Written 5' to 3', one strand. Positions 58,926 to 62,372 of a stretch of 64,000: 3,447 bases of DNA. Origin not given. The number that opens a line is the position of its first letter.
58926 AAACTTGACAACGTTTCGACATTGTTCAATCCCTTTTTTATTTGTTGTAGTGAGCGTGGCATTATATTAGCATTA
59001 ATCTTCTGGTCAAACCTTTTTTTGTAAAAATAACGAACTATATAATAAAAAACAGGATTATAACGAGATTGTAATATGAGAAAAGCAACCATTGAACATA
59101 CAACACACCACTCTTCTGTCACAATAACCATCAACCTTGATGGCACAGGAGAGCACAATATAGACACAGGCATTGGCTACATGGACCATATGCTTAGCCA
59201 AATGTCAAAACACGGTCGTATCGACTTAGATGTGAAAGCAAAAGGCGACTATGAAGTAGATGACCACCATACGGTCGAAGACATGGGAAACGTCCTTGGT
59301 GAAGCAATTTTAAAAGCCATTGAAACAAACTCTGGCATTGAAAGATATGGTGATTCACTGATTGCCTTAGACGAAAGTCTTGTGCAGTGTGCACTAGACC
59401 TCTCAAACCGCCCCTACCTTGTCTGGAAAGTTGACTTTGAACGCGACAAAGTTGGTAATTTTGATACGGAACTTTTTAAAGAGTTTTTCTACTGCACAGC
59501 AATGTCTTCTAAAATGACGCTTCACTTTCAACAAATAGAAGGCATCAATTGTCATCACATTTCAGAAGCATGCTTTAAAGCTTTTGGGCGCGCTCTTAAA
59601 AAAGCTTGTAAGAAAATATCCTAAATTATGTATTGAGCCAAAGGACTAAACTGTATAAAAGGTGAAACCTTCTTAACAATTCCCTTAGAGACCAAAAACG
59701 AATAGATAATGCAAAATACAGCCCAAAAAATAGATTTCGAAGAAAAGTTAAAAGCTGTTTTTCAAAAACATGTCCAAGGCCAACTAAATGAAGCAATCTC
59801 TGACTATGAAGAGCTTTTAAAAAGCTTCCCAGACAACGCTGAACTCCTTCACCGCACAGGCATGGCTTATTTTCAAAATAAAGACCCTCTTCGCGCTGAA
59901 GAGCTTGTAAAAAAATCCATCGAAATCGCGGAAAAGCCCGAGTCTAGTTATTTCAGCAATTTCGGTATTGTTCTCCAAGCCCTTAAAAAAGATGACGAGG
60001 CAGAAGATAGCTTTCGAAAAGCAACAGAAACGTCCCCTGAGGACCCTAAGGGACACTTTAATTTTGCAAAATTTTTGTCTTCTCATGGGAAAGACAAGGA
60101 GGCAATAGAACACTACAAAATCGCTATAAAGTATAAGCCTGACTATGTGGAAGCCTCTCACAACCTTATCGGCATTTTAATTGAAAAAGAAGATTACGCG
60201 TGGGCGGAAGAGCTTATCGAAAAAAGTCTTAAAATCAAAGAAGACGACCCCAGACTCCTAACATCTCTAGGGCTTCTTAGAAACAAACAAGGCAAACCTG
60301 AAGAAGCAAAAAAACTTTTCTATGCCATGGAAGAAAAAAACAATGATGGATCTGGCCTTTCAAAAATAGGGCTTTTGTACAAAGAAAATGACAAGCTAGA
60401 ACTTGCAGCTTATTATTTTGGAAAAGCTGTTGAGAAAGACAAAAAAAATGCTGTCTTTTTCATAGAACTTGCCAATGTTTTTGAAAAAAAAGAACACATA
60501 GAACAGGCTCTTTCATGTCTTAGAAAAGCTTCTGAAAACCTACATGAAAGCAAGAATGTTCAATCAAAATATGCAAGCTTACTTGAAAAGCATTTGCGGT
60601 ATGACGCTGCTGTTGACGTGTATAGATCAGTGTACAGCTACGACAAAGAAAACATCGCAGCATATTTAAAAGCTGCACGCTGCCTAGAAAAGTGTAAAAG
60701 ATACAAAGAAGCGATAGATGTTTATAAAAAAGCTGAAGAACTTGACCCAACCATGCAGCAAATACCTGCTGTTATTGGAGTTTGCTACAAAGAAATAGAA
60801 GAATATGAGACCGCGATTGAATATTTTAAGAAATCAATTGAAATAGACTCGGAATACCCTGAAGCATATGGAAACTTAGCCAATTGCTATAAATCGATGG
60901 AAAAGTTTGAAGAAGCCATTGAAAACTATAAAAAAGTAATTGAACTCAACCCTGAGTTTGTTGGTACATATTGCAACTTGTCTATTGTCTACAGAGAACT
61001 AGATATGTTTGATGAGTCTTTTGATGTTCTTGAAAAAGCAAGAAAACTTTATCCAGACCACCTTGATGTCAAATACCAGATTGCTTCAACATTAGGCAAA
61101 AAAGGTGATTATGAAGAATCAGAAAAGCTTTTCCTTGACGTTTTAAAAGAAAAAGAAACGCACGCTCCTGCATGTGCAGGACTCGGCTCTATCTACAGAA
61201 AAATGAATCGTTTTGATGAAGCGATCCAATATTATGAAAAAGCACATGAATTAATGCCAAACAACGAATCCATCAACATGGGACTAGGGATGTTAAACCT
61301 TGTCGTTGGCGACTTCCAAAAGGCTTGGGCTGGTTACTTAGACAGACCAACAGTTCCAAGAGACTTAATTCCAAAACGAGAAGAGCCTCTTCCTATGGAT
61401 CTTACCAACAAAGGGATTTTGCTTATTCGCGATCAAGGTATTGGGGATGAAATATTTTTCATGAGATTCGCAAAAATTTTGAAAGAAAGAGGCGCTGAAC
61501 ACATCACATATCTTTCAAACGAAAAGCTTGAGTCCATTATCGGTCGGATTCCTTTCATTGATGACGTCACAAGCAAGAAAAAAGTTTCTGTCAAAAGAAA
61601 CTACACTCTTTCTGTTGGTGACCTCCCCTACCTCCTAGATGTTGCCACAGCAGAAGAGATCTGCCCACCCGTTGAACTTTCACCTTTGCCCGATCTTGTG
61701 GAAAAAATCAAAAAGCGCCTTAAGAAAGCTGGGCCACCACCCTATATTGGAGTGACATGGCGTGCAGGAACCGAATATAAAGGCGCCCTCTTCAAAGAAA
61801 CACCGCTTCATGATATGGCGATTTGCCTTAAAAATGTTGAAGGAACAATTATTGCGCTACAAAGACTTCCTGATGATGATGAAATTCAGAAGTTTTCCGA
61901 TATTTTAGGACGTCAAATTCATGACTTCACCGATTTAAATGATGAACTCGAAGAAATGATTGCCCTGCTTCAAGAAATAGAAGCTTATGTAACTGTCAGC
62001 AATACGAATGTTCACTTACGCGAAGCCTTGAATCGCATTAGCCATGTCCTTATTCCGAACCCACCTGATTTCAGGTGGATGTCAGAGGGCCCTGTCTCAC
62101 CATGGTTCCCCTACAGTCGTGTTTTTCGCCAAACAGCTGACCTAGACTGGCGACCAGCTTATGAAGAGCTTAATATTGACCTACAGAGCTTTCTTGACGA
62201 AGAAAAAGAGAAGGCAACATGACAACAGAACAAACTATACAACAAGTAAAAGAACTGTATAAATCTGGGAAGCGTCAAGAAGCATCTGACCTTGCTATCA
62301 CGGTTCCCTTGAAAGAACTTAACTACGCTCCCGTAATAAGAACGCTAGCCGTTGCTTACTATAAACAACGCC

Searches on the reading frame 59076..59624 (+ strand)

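Call 58: search_protein_families(library=pfam, proteins=[window:59076-59624:+], max_evalue=0.0001)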
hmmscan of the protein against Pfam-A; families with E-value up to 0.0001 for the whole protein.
window:59076-59624:+ (182 aa): 1 family
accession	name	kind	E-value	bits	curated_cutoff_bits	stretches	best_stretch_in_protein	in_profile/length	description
PF00475.24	IGPD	-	9.9e-61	204.5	27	1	31-174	1-144/144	Imidazoleglycerol-phosphate dehydratase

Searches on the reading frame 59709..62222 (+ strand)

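Call 58: search_protein_families(library=pfam, proteins=[window:59709-62222:+], max_evalue=0.0001)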
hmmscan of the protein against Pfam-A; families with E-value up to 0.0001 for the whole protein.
window:59709-62222:+ (837 aa): 27 families (the best 25 are shown)
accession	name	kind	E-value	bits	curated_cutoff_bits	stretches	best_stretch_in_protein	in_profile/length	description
PF00515.34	TPR_1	-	5.2e-60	197.4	27.8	3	384-417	1-34/34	Tetratricopeptide repeat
PF07719.23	TPR_2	-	1.2e-59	193.9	27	2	487-519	2-34/34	Tetratricopeptide repeat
PF14559.12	TPR_19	-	2.9e-51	172.1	25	2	297-347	6-56/68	Tetratricopeptide repeat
PF13181.12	TPR_8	-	1.3e-50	165.7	25.7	2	385-416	2-33/34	Tetratricopeptide repeat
PF13414.12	TPR_11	-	8.2e-45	150.7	26.8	3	393-428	3-38/42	TPR repeat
PF13424.12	TPR_12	-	2.6e-42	143.3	30.1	3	356-413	9-74/77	Tetratricopeptide repeat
PF13431.12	TPR_17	-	2.9e-37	124.2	24.4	1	372-405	1-34/34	Tetratricopeptide repeat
PF13432.12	TPR_16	-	4.6e-31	107.3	32.7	2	23-73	10-60/65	Tetratricopeptide repeat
PF13428.12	TPR_14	-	4.4e-30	101.5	23.5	0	317-348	2-33/44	Tetratricopeptide repeat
PF13176.12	TPR_7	-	1.8e-28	96.6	27.9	1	488-515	1-28/36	Tetratricopeptide repeat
PF23914.1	TPR_CcmH_CycH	-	5.1e-23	82.1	42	1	427-520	59-155/158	Cytochrome c-type biogenesis protein H TPR domain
PF13174.12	TPR_6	-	1.7e-22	78.9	26.3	0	389-416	5-32/33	Tetratricopeptide repeat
PF13374.12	TPR_10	-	3e-21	75.2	27.5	0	491-514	7-30/42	Tetratricopeptide repeat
PF12895.13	ANAPC3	-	3.8e-18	66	27.2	0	262-342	3-82/82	Anaphase-promoting complex, cyclosome, subunit 3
PF24575.1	TPR_Slam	-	4.1e-18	66.1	35.2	0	21-64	58-101/104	Surface lipoprotein assembly modifier, N-terminal TPR repeats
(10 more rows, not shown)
